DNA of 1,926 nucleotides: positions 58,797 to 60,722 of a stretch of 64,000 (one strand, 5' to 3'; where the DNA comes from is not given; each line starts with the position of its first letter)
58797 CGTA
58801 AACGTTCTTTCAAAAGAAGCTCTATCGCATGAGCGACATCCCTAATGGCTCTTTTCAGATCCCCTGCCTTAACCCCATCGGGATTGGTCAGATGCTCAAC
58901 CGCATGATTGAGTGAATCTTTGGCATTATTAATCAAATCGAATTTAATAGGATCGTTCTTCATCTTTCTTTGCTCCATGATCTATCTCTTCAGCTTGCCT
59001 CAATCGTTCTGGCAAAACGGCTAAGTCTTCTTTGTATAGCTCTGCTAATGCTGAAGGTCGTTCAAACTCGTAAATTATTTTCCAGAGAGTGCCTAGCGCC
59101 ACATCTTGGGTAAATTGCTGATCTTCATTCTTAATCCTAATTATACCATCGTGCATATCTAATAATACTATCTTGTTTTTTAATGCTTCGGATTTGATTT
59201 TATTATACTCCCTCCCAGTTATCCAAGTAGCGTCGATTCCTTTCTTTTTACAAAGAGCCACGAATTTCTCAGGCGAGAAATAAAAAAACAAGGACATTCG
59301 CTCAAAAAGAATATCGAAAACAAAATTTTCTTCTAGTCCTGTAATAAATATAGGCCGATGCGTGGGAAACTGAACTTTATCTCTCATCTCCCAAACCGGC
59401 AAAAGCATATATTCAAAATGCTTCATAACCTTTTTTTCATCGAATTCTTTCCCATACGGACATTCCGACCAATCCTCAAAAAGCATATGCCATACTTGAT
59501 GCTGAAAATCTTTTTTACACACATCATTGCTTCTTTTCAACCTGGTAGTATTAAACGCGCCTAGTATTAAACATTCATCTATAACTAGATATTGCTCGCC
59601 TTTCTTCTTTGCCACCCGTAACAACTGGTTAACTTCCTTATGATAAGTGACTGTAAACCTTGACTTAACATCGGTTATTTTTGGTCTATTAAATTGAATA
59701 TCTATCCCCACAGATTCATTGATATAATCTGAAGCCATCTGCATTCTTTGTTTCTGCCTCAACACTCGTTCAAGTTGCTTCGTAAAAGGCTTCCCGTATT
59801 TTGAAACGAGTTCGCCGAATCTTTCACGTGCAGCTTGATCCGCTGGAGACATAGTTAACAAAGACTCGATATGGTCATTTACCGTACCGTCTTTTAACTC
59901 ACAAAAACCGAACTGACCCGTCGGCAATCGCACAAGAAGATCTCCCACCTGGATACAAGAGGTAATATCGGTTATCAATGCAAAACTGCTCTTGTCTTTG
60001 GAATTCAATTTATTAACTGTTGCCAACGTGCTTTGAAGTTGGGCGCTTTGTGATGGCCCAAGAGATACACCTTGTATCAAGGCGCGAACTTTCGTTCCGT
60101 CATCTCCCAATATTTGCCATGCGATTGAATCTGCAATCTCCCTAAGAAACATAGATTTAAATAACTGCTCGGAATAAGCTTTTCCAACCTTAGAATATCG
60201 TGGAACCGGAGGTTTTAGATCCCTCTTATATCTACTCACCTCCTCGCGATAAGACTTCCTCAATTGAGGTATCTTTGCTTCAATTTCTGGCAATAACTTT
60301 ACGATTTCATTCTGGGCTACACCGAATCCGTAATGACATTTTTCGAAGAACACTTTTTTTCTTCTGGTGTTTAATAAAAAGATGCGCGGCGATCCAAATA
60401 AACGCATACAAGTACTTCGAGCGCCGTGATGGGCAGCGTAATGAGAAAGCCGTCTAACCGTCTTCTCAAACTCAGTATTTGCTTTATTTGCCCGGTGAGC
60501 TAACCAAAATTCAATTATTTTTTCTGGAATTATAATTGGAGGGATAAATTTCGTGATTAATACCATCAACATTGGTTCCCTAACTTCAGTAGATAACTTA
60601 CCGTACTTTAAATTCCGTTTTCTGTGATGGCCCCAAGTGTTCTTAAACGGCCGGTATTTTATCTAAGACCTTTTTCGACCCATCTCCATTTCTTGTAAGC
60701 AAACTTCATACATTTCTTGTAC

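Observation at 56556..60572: Four-gene cluster with three different HEPN-motif proteins plus a large PD-(D/E)xK-like protein: candidate uncharacterised defence / abortive-infection system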

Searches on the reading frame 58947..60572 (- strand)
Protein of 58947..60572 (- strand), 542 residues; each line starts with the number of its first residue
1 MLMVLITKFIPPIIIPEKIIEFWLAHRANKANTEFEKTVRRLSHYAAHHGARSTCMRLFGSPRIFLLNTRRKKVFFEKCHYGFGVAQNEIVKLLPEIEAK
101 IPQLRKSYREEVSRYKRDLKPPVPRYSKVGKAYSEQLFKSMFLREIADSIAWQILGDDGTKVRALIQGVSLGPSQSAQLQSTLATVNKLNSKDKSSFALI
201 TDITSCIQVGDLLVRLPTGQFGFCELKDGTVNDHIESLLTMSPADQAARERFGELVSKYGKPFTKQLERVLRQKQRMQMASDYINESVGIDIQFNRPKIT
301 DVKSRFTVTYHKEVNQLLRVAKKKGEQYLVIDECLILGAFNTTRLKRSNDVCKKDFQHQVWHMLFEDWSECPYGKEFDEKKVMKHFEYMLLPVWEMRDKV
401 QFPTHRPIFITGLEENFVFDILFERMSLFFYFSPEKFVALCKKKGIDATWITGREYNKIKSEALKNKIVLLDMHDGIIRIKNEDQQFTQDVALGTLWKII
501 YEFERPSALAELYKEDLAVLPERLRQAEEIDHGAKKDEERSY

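Call 3: search_protein_families(library=pfam, proteins=[window:58947-60572:-], max_evalue=1)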
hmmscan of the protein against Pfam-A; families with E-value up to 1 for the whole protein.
window:58947-60572:- (542 aa): 1 family
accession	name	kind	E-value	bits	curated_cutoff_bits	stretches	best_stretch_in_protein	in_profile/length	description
PF21109.2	Stonustoxin_helical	-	0.11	13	27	0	86-125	17-56/96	Stonustoxin helical domain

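Call 4: search_protein_families(library=padloc, proteins=[window:58947-60572:-], max_evalue=1)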
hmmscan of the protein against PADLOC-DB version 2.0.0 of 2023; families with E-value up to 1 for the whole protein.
window:58947-60572:- (542 aa): 0 families

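Call 5: search_protein_families(library=ncbifam, proteins=[window:58947-60572:-], max_evalue=1)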
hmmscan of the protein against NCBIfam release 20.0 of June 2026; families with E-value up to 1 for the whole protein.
window:58947-60572:- (542 aa): 1 family
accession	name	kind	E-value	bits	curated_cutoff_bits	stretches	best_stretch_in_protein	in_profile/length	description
NF004208.0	PRK05658.1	equivalog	0.045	12.7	555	1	227-303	533-609/631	RNA polymerase sigma factor RpoD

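Call 6: search_protein_families(library=phrogs, proteins=[window:58947-60572:-], max_evalue=1)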
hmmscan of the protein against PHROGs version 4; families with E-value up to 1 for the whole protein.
window:58947-60572:- (542 aa): 0 families

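Call 7: find_homologous_proteins(query=window:58947-60572:-)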
Query window:58947-60572:- (542 aa): 14 proteins with E <= 0.001 among 6128 candidates.
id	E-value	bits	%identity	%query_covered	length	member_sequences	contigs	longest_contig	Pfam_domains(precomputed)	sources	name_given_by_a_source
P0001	0.0e+0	1132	91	100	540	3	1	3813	-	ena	-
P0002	0.0e+0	1082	88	99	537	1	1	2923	-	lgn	-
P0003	4.6e-275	931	76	96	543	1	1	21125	-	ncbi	-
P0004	1.3e-267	907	72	98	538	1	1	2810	-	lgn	-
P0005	1.0e-261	887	70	96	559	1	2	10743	-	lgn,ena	-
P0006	1.9e-253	860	71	94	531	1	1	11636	-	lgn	-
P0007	2.5e-253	860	70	97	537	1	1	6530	-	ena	-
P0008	2.5e-245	833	66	98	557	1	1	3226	-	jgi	jgi:hypothetical protein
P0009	5.9e-238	809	67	96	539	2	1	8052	-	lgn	-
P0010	4.1e-218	744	68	86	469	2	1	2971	-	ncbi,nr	ncbi:MAG: hypothetical protein PHU12_04500 [Candidatus Aenigmarchaeota archaeon]|nr:hypothetical pro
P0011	2.0e-203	695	85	66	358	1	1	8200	-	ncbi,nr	ncbi:MAG: hypothetical protein Q8N72_04315 [Candidatus Omnitrophota bacterium]|nr:hypothetical prote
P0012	7.9e-184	630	59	85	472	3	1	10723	-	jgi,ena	-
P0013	2.0e-180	619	52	96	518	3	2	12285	-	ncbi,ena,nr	ncbi:MAG: hypothetical protein KAR84_00390 [Elusimicrobiales bacterium]|nr:hypothetical protein [Elu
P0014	2.4e-167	576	50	96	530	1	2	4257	-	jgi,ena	-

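Call 11: find_encoding_contigs(protein=P0003, flank=10000, max_places=3)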
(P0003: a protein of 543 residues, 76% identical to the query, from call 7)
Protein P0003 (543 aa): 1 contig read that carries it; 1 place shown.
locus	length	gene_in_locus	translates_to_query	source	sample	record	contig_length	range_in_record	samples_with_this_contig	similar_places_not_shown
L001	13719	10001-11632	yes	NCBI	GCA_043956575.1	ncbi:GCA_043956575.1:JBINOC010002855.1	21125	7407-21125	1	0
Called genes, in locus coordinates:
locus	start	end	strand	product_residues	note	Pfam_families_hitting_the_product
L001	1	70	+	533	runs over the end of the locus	PF00476:DNA_pol_A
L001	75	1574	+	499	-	PF13482:RNase_H_2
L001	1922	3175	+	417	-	PF01555:N6_N4_Mtase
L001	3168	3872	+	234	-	-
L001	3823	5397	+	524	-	PF17289:Terminase_6C (faint)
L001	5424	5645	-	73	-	PF13560:HTH_31, PF01381:HTH_3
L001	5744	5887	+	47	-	-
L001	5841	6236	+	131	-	-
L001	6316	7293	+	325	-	-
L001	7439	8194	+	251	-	-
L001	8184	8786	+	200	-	PF01966:HD (weak)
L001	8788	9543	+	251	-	PF01975:SurE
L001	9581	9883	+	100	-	-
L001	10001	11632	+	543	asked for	-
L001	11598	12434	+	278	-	-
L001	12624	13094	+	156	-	-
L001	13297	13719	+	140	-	PF01982:CTP-dep_RFKase (weak)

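Call 12: find_encoding_contigs(protein=P0013, flank=10000, max_places=3)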
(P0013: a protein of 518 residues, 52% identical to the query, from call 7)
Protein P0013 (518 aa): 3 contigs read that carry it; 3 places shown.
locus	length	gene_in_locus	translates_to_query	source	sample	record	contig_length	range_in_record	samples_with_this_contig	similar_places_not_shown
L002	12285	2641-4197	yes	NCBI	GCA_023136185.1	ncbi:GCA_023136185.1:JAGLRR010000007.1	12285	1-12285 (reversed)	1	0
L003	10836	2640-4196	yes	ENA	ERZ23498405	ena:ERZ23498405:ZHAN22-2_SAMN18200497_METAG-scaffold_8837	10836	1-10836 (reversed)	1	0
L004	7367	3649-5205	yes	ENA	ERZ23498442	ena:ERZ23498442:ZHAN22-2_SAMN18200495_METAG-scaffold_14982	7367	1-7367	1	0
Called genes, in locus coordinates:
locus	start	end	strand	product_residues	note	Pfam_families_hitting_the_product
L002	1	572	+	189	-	PF18928:DUF5677 (weak)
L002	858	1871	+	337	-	-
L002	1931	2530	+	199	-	-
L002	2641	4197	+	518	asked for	-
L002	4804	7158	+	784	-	-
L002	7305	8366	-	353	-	PF02729:OTCace_N, PF00185:OTCace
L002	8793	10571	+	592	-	-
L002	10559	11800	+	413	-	PF05977:MFS_3, PF07690:MFS_1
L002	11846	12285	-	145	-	?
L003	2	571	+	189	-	?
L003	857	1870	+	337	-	-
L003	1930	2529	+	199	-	-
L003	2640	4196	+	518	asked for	-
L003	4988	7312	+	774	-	-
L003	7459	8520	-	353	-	PF02729:OTCace_N, PF00185:OTCace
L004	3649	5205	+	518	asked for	-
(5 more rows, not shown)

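Call 13: find_encoding_contigs(protein=P0006, flank=10000, max_places=3)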
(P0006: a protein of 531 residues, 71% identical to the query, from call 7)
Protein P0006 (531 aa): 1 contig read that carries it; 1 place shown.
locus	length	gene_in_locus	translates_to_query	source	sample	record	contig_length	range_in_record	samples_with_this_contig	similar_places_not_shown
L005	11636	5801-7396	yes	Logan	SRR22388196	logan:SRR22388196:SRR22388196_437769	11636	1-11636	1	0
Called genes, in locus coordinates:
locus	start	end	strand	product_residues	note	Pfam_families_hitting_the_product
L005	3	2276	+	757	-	?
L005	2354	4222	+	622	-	PF00580:UvrD-helicase, PF01443:Viral_helicase1 (faint), PF13245:AAA_19, PF13361:UvrD_C, PF13538:UvrD_C_2 (weak)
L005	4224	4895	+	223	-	PF12705:PDDEXK_1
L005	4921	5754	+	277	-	-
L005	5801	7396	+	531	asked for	-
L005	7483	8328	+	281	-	-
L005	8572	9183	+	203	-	PF12705:PDDEXK_1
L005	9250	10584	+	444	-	-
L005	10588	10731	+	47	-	-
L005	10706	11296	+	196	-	-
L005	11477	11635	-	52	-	?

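Call 14: find_encoding_contigs(protein=P0005, flank=10000, max_places=2)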
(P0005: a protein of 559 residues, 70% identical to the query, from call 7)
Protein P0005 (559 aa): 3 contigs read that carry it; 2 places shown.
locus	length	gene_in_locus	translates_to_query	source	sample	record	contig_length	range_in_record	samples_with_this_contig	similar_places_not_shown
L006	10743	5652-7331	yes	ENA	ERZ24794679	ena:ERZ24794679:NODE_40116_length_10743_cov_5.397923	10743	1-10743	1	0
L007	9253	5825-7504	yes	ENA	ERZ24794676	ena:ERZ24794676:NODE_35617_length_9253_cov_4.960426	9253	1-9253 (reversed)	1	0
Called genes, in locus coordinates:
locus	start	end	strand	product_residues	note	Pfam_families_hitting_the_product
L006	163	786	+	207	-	PF01726:LexA_DNA_bind, PF00717:Peptidase_S24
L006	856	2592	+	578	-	PF02384:N6_Mtase, PF20473:MmeI_Mtase (weak), PF07669:Eco57I, PF12950:TaqI_C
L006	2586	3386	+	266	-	PF01555:N6_N4_Mtase, PF13847:Methyltransf_31, PF08241:Methyltransf_11 (faint), PF13649:Methyltransf_25 (weak), PF01555:N6_N4_Mtase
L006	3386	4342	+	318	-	-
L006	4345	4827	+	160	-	-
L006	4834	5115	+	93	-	-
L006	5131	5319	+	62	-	-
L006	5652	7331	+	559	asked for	-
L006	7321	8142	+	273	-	-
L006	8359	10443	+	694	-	PF00078:RVT_1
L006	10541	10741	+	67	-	?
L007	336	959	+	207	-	PF01726:LexA_DNA_bind, PF00717:Peptidase_S24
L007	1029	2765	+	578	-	PF02384:N6_Mtase, PF20473:MmeI_Mtase (weak), PF07669:Eco57I, PF12950:TaqI_C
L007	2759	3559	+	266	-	PF01555:N6_N4_Mtase, PF13847:Methyltransf_31, PF08241:Methyltransf_11 (faint), PF13649:Methyltransf_25 (weak), PF01555:N6_N4_Mtase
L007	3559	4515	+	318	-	-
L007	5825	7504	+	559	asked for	-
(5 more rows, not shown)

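Call 15: find_encoding_contigs(protein=P0012, flank=10000, max_places=2)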
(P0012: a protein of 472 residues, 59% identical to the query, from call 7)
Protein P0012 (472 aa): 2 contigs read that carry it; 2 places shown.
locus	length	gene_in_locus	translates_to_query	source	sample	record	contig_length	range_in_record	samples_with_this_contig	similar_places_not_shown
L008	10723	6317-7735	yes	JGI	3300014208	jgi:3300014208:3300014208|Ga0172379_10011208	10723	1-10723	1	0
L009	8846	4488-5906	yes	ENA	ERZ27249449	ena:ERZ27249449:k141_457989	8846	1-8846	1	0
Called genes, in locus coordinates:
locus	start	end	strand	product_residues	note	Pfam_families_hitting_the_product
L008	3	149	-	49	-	?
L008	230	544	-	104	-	-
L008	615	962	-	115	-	PF00072:Response_reg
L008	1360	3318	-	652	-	PF03169:OPT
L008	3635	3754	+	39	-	-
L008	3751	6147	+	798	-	PF09848:SLFN-g3_helicase, PF00717:Peptidase_S24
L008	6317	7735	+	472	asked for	-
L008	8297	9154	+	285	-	PF00004:AAA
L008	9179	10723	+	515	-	?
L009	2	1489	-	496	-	?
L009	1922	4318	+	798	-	PF09848:SLFN-g3_helicase, PF00717:Peptidase_S24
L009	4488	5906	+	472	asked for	-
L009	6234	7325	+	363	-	PF00004:AAA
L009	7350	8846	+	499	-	?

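Call 16: find_encoding_contigs(protein=P0011, flank=10000, max_places=2)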
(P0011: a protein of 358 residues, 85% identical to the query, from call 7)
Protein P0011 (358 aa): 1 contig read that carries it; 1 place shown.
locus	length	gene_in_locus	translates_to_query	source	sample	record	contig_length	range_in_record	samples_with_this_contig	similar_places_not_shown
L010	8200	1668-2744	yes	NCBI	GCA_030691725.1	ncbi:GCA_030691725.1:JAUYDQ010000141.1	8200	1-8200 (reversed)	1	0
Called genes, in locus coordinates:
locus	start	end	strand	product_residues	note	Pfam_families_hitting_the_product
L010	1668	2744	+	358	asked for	-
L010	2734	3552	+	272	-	-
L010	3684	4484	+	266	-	PF09509:Hypoth_Ymh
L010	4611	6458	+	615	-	PF00580:UvrD-helicase, PF13245:AAA_19, PF01443:Viral_helicase1 (faint), PF13361:UvrD_C, PF13538:UvrD_C_2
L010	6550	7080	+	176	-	-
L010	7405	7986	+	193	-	-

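Call 17: find_encoding_contigs(protein=P0009, flank=10000, max_places=2)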
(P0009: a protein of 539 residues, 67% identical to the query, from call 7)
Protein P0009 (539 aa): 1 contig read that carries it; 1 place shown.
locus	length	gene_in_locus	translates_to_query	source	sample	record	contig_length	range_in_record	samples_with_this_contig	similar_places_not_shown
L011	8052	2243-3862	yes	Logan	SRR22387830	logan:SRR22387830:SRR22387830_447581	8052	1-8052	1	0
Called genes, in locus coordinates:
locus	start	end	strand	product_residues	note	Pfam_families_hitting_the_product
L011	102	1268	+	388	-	PF01966:HD, PF13286:HD_assoc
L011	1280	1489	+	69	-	PF09954:DUF2188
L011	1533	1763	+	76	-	PF09954:DUF2188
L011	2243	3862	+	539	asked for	-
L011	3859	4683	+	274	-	-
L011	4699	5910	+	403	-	PF21751:DACNV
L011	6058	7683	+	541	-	-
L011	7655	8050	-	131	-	?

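Call 29: predict_structure(alignment_id=A1)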
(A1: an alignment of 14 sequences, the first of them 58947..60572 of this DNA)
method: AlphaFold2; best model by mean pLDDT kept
length: 542 residues; sequences in the alignment: 14
mean_pLDDT: 50.3   pTM: 0.29
mean pLDDT of the five models: 50.3, 48.3, 48.0, 47.7, 43.3
residues with pLDDT >= 90: 9; 70-90: 96; 50-70: 147; < 50: 290
segments of 3 or more residues with pLDDT < 50: 1-32, 47-80, 148-179, 198-210, 286-366, 374-433, 467-474, 494-507, 530-542
pLDDT, mean of each block of 10 residues (from residue 1): 31 33 38 62 51 35 42 45 59 78 88 89 84 76 54 36 32 42 57 54 36 57 60 76 86 89 72 60 45 34 24 32 28 20 26 38 50 48 39 27 23 23 23 52 75 70 52 56 67 50 42 62 58 37 32
secondary structure, 60 per line:
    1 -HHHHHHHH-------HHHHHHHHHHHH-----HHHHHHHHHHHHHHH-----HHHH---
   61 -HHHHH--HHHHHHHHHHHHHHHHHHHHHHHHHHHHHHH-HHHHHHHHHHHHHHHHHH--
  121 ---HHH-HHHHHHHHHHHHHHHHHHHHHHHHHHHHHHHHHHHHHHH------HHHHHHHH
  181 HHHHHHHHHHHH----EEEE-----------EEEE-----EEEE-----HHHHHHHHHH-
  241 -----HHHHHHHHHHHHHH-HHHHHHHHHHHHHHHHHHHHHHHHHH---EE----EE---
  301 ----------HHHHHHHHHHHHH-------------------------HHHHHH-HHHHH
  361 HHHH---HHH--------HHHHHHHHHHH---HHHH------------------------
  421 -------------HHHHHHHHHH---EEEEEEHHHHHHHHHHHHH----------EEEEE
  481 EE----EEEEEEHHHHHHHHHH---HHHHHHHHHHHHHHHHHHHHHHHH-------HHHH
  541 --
elements in order: H2-9 H17-28 H34-48 H54-57 H62-66 H69-99 H101-118 H128-166 H173-192 E197-200 E212-215 E221-224 H230-239 H246-259 H261-286 H311-323 H349-354 H356-364 H379-389 H393-396 H434-443 E447-452 H453-465 E476-482 E487-492 H493-502 H506-529 H537-540

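Call 32: search_protein_representatives(alignment_id=A1)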
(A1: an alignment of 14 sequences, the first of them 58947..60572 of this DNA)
Query: 14 sequences, 537 profile positions. Proteins with E-value up to 0.001 (for the whole library): 699; up to 1e-10: 528; up to 1e-30: 129. The best 150 are listed.
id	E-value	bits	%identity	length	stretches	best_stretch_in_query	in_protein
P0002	0.0e+00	1028.6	-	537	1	4-537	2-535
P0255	1.8e-68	247.8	-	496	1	72-518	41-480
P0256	2.8e-65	237.2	-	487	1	68-519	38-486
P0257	2.4e-62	227.6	-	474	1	33-524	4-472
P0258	2.1e-58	214.5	-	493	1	34-528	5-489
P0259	2.4e-54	201.2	-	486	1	72-514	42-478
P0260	3.9e-53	197.2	-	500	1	72-518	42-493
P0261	1.8e-52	194.9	-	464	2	37-342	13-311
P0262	3.9e-52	193.8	-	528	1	73-517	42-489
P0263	7.1e-51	189.7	-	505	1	29-518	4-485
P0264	1.5e-49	185.3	-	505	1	34-514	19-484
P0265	2.4e-49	184.7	-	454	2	33-345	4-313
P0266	5.7e-49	183.4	-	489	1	75-455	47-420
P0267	5.0e-48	180.3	-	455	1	73-459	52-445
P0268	1.3e-47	178.9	-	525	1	33-531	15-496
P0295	1.1e-39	152.8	-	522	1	66-515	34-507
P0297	1.1e-39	152.7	-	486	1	33-518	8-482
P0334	6.9e-36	140.2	-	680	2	29-341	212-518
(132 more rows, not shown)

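Call 35: search_protein_families(library=pfam, alignment_id=A3, max_evalue=0.01)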
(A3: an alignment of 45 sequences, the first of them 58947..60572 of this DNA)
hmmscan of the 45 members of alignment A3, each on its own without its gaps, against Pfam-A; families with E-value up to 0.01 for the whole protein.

A. member 1, window:58947-60572:- (542 aa): 0 families

B. families by the number of members that match (of 45 scanned): 1 family
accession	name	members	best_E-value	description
PF09010.15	AsiA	1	0.00045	Anti-Sigma Factor A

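Call 36: search_protein_families(library=padloc, alignment_id=A3, max_evalue=0.01)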
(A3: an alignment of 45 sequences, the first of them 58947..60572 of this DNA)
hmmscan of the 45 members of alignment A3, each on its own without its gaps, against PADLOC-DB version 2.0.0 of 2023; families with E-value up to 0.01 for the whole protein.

A. member 1, window:58947-60572:- (542 aa): 0 families

B. families by the number of members that match (of 45 scanned): 3 families
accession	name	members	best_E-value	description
PDLC03134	Specificity_I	1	0.00033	Type I specificity subunit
PDLC03733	oMTase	1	0.0042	orphan methyltransferase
PDLC03100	Specificity_I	1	0.0043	Type I specificity subunit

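Call 51: find_related_loci(query=A4, collection=metagenome_contigs, flank=5000)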
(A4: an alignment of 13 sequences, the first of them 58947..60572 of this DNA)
Query A4 (542 aa) in metagenome_contigs; peptide patterns used: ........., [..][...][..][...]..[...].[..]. (x = any residue, [..] = any of these).
251 stretches matched a pattern; 20 encode a relative of the query (tblastn E <= 1e-3); 20 distinct loci.
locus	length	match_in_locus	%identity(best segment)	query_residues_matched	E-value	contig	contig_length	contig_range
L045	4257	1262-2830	50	2-524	0e+0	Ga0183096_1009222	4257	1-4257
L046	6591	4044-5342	30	73-511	2e-52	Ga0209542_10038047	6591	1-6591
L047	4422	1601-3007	27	32-523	1e-46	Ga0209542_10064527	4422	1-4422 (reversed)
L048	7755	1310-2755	28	32-514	2e-43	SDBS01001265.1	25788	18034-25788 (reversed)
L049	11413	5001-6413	29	34-509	5e-43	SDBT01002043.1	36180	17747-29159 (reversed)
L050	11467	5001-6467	27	29-515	1e-41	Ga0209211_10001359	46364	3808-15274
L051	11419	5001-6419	27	32-509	1e-39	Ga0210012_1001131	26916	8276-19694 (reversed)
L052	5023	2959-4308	27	75-519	1e-38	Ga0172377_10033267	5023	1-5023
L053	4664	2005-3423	26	33-509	2e-37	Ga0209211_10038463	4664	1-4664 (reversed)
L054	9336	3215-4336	29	72-443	1e-36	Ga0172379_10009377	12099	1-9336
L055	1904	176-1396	28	34-458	1e-36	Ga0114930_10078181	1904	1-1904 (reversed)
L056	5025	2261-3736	25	23-525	2e-35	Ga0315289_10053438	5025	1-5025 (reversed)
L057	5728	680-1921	26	34-458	5e-35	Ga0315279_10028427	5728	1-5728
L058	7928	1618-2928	29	75-510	3e-34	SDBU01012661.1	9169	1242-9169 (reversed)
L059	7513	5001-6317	25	75-523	5e-33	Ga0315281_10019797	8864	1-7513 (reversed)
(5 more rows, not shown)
